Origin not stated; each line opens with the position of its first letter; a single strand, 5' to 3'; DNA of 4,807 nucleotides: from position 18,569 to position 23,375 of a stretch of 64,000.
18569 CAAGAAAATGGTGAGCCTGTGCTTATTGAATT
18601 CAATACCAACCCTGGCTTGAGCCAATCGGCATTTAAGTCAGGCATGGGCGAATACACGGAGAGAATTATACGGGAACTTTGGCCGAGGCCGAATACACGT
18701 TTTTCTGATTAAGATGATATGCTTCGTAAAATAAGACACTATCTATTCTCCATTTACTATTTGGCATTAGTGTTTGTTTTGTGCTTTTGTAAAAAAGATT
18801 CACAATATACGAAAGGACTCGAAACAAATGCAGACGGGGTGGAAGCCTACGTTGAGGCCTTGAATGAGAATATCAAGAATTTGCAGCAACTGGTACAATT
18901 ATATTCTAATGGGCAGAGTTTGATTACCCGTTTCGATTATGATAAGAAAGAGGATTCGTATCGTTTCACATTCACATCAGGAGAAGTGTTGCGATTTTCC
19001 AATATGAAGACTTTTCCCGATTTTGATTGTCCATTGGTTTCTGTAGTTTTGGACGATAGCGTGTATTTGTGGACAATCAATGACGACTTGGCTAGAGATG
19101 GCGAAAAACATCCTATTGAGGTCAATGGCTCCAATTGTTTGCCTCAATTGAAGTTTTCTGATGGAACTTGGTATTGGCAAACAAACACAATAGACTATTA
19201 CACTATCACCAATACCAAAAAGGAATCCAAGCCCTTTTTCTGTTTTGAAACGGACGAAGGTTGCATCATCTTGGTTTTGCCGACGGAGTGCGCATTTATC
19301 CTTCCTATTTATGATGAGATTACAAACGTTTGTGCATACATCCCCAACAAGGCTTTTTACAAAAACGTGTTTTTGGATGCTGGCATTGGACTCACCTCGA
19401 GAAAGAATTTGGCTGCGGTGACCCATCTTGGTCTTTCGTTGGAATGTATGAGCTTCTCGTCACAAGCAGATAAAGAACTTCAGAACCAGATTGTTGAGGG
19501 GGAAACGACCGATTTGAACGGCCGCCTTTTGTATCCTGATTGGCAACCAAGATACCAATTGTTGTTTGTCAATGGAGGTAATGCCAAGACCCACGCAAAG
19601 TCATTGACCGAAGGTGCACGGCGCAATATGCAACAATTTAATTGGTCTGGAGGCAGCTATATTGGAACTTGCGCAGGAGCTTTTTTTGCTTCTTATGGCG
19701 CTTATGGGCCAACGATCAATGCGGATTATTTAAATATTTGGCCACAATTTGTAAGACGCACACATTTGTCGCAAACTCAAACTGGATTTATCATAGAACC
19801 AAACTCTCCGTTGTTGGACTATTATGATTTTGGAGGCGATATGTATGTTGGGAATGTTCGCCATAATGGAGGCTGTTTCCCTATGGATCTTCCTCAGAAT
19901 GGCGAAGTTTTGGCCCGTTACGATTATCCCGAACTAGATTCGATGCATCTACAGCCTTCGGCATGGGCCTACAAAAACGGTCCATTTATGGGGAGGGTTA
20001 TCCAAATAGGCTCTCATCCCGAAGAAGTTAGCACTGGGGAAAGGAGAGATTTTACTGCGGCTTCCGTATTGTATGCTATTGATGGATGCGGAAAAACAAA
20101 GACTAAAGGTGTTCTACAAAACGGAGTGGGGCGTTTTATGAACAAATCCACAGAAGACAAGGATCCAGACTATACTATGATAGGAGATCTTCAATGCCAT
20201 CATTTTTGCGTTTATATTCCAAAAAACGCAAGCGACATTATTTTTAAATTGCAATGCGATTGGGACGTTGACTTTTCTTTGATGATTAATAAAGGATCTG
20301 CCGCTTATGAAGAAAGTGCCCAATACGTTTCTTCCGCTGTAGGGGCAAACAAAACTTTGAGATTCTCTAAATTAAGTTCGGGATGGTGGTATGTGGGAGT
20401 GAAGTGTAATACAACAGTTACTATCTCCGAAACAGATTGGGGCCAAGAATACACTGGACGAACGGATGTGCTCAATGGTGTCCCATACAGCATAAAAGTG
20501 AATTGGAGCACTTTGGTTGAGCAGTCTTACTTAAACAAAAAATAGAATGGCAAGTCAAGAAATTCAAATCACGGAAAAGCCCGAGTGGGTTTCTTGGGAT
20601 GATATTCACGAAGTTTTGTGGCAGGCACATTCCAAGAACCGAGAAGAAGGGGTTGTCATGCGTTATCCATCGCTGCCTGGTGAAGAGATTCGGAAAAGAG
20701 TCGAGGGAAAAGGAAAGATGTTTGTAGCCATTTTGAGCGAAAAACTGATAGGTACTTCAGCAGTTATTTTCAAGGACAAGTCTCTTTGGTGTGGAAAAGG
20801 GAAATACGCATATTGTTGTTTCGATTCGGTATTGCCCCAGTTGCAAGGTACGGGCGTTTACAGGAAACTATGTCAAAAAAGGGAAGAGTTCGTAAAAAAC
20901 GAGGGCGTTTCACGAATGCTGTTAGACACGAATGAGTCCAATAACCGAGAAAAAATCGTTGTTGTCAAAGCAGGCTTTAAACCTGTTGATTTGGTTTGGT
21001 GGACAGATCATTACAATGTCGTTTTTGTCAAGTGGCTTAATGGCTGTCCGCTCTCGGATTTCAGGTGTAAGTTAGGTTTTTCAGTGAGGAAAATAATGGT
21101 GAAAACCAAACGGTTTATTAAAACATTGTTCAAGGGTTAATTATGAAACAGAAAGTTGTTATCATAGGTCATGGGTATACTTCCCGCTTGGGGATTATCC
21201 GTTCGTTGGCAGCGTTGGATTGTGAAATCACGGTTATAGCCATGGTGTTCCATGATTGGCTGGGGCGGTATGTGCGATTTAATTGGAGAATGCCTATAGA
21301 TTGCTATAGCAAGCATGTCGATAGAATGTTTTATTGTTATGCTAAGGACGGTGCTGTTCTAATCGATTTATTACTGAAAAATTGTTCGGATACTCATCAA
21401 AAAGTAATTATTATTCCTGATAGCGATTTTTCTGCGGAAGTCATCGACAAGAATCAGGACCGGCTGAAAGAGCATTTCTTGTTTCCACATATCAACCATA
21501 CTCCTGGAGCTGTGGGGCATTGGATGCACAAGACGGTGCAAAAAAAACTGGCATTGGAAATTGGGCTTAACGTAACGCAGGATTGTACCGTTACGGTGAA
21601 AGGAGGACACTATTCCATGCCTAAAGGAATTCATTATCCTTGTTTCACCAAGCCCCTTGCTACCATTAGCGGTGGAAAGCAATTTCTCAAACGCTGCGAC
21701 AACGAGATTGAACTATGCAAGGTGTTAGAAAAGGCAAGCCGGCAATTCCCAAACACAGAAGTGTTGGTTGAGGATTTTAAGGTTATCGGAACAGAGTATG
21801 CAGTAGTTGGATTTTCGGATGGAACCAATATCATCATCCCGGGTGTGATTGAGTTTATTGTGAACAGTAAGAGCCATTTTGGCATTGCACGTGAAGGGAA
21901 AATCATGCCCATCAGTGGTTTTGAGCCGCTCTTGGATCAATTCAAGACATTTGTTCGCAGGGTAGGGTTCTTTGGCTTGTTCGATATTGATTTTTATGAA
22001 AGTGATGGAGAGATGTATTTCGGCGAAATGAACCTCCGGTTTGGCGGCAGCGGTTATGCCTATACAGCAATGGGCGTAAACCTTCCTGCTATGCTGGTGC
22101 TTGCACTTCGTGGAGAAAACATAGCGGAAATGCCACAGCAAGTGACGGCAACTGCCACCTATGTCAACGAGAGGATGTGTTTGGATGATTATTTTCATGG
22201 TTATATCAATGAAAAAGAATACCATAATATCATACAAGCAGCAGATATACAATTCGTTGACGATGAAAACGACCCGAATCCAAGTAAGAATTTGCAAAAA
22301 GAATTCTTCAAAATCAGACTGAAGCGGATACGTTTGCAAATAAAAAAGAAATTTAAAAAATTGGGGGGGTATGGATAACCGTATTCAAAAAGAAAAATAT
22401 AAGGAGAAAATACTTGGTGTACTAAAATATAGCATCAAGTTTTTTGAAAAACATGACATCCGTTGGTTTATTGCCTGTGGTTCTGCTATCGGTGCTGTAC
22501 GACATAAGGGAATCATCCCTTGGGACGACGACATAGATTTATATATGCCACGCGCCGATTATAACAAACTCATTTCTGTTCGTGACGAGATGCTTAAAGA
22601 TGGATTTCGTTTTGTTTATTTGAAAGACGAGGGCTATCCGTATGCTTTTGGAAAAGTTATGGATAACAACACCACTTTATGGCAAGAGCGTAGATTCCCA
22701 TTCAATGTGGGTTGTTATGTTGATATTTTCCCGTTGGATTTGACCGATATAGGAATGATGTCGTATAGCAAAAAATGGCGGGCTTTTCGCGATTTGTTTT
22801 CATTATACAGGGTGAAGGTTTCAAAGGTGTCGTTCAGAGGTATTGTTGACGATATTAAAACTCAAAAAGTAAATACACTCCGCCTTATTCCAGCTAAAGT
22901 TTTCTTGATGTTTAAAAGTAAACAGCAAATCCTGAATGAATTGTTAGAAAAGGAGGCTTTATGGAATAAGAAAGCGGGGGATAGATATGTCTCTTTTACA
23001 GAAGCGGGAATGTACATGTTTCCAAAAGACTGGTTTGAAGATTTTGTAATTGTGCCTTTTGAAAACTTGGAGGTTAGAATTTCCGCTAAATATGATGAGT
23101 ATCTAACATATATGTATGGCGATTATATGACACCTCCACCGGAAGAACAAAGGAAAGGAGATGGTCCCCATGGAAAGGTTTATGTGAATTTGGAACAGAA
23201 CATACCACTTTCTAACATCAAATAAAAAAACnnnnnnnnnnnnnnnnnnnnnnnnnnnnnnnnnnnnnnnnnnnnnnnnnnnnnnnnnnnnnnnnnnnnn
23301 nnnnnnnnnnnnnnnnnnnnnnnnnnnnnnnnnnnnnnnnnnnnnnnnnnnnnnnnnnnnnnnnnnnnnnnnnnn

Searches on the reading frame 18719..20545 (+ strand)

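Call 8: search_protein_families(library=pfam, proteins=[window:18719-20545:+], max_evalue=0.001)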
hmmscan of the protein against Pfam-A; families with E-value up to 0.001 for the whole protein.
window:18719-20545:+ (608 aa): 2 families
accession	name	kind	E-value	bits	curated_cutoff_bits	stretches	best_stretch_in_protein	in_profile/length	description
PF09825.15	BPL_N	-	2.1e-11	43.7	24.2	1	273-325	44-96/283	Biotin-protein ligase, N terminal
PF16378.10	DUF4988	-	2.4e-11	44.2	30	1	34-162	8-135/183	Domain of unknown function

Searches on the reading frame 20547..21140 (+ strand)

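Call 8: search_protein_families(library=pfam, proteins=[window:20547-21140:+], max_evalue=0.001)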
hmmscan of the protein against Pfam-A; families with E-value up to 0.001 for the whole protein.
window:20547-21140:+ (197 aa): 2 families
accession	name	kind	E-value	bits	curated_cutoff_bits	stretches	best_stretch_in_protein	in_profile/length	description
PF00583.31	Acetyltransf_1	-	7e-08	33.2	20.7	1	17-135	1-107/116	Acetyltransferase (GNAT) family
PF13673.13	Acetyltransf_10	-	0.00094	19.6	23.6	0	40-148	14-111/128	Acetyltransferase (GNAT) domain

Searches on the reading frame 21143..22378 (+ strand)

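Call 8: search_protein_families(library=pfam, proteins=[window:21143-22378:+], max_evalue=0.001)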
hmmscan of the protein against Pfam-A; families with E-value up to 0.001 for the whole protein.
window:21143-22378:+ (411 aa): 1 family
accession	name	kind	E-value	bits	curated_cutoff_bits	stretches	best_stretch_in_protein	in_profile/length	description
PF15632.11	ATPgrasp_Ter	-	0.0003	21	29.1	1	252-336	38-123/131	ATP-grasp in the biosynthetic pathway with Ter operon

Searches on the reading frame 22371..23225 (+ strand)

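Call 8: search_protein_families(library=pfam, proteins=[window:22371-23225:+], max_evalue=0.001)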
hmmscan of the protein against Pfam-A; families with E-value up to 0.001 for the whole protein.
window:22371-23225:+ (284 aa): 1 family
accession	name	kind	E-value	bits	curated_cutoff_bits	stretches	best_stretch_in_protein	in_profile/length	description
PF04991.19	LicD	-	2.4e-40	139.5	22.6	1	26-250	2-227/227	LicD family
